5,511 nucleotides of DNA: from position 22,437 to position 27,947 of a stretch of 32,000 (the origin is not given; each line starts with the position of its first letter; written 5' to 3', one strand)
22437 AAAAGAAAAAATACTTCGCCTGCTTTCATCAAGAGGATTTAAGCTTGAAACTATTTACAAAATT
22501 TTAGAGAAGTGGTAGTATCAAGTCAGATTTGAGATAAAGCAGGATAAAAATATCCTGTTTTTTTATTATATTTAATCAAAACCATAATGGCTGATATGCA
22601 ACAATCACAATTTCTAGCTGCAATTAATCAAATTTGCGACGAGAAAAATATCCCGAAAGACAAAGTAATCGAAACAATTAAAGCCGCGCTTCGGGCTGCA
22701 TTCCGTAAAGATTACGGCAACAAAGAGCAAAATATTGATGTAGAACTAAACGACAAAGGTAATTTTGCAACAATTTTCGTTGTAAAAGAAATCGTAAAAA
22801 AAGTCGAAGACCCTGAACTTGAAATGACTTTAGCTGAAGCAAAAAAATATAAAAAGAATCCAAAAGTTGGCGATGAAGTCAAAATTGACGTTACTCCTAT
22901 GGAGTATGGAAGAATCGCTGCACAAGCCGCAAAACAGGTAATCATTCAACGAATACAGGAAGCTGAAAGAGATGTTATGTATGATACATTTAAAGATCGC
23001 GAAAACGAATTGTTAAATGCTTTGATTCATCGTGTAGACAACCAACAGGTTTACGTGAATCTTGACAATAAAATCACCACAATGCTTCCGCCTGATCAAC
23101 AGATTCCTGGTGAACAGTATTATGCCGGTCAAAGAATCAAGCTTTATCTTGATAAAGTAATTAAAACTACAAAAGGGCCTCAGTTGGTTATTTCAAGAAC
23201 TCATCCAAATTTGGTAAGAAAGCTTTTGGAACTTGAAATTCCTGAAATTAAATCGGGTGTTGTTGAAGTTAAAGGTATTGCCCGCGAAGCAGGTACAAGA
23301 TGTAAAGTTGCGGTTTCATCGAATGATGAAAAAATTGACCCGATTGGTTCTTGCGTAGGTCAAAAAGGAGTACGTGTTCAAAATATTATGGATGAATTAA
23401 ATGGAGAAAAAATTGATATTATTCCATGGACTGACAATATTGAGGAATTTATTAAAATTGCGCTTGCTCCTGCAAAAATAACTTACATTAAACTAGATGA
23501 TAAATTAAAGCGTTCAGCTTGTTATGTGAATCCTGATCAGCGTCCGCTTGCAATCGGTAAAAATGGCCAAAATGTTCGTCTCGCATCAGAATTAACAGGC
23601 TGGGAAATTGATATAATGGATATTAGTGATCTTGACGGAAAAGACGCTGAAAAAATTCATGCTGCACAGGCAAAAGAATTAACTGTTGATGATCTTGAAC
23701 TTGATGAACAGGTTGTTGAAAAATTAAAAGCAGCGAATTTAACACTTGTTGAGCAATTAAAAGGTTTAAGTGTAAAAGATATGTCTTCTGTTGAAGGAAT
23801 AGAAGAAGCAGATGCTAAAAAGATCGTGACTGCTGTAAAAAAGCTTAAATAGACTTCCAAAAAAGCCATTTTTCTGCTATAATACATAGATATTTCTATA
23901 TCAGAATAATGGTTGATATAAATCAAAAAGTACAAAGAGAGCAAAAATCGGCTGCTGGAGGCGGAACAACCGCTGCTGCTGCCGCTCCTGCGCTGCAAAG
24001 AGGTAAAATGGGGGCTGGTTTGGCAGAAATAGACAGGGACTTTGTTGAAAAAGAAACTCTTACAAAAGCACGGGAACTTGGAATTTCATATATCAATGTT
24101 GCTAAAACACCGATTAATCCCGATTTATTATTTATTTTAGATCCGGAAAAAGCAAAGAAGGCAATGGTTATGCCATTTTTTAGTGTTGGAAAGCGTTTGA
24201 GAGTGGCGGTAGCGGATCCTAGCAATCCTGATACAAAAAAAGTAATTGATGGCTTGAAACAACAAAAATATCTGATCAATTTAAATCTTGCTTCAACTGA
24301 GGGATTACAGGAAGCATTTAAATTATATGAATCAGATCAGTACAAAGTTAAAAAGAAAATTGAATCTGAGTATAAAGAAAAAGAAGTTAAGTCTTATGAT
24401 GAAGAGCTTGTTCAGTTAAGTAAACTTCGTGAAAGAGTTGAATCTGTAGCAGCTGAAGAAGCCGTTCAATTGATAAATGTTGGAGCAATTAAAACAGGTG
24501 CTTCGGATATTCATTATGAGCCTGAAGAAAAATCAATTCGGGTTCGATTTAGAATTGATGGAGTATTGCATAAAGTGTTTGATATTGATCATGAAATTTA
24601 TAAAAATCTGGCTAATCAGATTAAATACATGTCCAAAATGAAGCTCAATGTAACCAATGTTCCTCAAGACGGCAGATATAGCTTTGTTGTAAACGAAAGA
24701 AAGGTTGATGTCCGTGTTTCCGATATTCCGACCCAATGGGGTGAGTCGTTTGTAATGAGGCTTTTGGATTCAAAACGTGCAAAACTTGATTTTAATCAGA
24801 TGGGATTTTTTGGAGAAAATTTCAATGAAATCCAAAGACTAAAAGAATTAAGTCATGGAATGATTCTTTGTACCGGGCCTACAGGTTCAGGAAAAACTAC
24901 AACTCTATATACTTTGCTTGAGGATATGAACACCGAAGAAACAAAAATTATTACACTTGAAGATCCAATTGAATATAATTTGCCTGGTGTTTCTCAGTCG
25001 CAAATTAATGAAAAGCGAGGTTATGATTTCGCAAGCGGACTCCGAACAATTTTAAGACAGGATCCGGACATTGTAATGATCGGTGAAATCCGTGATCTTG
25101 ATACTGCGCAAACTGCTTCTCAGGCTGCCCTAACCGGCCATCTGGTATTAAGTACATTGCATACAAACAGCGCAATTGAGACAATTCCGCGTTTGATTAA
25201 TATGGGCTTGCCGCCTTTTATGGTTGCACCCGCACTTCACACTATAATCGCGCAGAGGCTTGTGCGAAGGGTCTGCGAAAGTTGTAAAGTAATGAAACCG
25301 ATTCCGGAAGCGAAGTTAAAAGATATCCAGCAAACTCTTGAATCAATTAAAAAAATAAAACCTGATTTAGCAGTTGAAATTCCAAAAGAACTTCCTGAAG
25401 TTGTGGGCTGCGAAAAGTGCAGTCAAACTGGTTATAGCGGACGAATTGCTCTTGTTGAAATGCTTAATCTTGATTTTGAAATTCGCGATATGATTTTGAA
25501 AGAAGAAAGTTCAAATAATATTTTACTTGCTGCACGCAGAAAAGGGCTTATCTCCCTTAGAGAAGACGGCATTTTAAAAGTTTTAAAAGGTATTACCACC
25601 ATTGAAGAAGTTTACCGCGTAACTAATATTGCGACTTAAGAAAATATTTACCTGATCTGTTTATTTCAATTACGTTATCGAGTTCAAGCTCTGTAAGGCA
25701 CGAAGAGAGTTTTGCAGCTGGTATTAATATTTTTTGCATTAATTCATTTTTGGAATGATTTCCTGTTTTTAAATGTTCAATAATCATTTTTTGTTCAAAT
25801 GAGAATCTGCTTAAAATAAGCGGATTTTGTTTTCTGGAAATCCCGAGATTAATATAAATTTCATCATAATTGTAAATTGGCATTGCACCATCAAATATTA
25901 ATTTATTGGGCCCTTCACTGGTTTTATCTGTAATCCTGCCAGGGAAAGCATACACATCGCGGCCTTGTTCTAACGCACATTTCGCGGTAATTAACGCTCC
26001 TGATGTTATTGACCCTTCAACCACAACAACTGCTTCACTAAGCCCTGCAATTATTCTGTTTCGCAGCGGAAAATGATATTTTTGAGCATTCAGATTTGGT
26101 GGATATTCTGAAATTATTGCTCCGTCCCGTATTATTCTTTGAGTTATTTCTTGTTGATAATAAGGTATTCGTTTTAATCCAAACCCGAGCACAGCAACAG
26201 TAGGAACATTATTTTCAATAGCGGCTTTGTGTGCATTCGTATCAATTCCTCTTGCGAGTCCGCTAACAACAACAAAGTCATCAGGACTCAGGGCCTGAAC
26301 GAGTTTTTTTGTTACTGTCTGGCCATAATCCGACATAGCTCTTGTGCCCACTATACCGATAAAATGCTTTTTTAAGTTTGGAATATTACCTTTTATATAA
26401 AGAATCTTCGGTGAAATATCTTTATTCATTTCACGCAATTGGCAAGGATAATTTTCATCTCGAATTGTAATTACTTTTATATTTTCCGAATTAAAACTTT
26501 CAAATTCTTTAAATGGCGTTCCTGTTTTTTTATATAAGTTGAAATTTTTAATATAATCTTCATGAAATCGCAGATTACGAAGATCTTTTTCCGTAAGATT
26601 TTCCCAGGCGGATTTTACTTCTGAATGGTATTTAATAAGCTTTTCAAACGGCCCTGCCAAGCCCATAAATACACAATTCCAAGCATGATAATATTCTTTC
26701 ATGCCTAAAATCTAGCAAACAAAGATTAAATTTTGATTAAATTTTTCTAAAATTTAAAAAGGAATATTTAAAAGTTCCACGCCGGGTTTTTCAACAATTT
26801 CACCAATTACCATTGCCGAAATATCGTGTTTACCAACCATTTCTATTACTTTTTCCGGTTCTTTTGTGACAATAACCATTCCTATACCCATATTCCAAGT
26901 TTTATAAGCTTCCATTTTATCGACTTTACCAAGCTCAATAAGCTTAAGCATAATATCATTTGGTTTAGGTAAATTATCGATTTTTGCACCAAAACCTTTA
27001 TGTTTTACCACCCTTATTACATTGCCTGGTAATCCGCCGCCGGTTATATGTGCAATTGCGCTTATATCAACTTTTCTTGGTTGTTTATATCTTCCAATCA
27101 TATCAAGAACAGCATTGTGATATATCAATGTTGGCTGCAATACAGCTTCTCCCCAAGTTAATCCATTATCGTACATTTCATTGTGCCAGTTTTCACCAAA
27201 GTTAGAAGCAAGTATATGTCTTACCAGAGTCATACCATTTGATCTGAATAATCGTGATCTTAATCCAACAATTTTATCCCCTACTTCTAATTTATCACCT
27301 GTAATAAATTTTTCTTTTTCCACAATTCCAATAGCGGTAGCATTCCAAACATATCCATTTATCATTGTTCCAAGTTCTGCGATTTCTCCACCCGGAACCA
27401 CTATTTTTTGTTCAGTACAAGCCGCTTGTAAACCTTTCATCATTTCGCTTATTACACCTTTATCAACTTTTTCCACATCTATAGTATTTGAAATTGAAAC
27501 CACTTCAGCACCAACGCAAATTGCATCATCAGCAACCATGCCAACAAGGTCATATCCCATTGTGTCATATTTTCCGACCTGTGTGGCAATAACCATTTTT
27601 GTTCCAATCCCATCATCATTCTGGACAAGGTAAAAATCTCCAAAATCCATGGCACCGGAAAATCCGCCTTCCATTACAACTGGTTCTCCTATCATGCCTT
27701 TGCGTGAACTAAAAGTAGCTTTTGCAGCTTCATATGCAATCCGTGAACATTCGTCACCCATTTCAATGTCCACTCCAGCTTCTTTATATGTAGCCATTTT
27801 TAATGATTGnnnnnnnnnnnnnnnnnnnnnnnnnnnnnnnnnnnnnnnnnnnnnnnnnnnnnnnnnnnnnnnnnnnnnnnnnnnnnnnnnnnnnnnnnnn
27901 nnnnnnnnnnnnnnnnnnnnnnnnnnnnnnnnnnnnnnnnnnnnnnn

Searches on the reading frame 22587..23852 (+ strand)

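Call 20: search_protein_families(library=pfam, proteins=[window:22587-23852:+], max_evalue=0.001)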
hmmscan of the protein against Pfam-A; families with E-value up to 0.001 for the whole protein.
window:22587-23852:+ (421 aa): 5 families
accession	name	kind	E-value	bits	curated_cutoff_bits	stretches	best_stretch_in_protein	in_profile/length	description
PF08529.16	NusA_N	-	1.4e-35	122.5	23.8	1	9-129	2-119/119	NusA N-terminal domain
PF13184.12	KH_5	-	4.1e-29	100.9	27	1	235-302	1-68/69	NusA-like KH domain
PF00575.29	S1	-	8.6e-08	32.9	22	1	137-202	2-73/74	S1 RNA binding domain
PF23095.1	KH_NusA_C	-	9.2e-08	32.5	34.2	1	314-347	5-38/59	Transcription termination/antitermination protein NusA, KH domain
PF00013.35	KH_1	-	2.3e-05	24.5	21.5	0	314-349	6-40/66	KH domain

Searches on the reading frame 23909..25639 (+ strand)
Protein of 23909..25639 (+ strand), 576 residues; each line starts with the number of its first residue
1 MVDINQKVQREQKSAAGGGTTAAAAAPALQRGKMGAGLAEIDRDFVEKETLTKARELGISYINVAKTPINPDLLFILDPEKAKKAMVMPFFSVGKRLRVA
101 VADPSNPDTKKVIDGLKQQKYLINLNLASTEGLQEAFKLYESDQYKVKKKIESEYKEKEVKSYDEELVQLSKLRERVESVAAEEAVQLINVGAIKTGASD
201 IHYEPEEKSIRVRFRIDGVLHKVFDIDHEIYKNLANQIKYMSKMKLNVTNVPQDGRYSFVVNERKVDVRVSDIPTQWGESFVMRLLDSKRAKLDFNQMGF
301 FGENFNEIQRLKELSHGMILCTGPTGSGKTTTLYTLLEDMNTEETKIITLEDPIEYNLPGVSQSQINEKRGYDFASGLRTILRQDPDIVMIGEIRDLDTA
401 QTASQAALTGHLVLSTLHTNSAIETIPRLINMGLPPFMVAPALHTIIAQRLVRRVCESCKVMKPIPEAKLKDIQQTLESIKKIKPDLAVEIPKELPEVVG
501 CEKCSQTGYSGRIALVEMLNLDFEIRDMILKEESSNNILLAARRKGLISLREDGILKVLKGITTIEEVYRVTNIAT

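Call 20: search_protein_families(library=pfam, proteins=[window:23909-25639:+], max_evalue=0.001)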
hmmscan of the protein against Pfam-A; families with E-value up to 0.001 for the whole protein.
window:23909-25639:+ (576 aa): 4 families
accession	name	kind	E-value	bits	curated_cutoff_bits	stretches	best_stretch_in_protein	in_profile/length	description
PF00437.27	T2SSE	-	2.9e-123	411.6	24.9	1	184-570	10-370/370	Type II/IV secretion system protein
PF05157.20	MshEN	-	5e-07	30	23.1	1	57-142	1-85/90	MshEN domain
PF13401.12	AAA_22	-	0.00034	21.4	27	1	316-348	5-37/130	AAA domain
PF20720.3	nSTAND3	-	0.00084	19.5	27.2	0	315-353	16-54/155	Novel STAND NTPase 3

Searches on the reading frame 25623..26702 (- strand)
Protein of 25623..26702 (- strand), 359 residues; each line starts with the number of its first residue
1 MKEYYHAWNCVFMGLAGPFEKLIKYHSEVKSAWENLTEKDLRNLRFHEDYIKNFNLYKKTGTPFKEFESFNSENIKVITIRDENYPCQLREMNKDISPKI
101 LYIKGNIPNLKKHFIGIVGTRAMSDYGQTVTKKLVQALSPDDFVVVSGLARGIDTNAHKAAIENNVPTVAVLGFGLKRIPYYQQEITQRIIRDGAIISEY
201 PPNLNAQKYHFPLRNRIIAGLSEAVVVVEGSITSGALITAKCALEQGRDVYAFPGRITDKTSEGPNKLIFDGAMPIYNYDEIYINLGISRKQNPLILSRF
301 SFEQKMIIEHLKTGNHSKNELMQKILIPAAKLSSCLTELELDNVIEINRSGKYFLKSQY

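Call 20: search_protein_families(library=pfam, proteins=[window:25623-26702:-], max_evalue=0.001)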
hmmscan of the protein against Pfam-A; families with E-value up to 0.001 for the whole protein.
window:25623-26702:- (359 aa): 2 families
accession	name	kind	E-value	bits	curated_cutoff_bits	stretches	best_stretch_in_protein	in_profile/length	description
PF02481.21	DNA_processg_A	-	8.1e-73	244.5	29.6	1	71-276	3-210/212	DNA recombination-mediator protein A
PF18306.6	LDcluster4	-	0.00067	19.7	26.3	0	114-254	3-124/151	SLOG cluster4 family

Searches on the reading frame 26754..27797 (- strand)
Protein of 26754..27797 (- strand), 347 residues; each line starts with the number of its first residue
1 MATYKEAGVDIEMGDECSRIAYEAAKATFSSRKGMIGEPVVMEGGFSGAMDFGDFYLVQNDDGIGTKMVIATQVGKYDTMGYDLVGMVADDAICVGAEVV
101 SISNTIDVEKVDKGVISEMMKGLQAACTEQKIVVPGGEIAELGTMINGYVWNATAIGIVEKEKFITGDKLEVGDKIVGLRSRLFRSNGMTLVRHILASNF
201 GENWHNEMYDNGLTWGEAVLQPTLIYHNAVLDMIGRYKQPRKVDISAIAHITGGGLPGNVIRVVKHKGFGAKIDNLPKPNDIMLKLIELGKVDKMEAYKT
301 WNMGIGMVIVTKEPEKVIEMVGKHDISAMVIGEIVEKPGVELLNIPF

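Call 20: search_protein_families(library=pfam, proteins=[window:26754-27797:-], max_evalue=0.001)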
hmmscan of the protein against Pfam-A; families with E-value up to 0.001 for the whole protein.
window:26754-27797:- (347 aa): 2 families
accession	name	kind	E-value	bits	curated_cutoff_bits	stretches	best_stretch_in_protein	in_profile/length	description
PF02769.27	AIRS_C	-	3.6e-22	79.6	23.1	1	171-341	1-152/156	AIR synthase related protein, C-terminal domain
PF00586.29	AIRS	-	4.2e-14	53.3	24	1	53-159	11-112/112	AIR synthase related protein, N-terminal domain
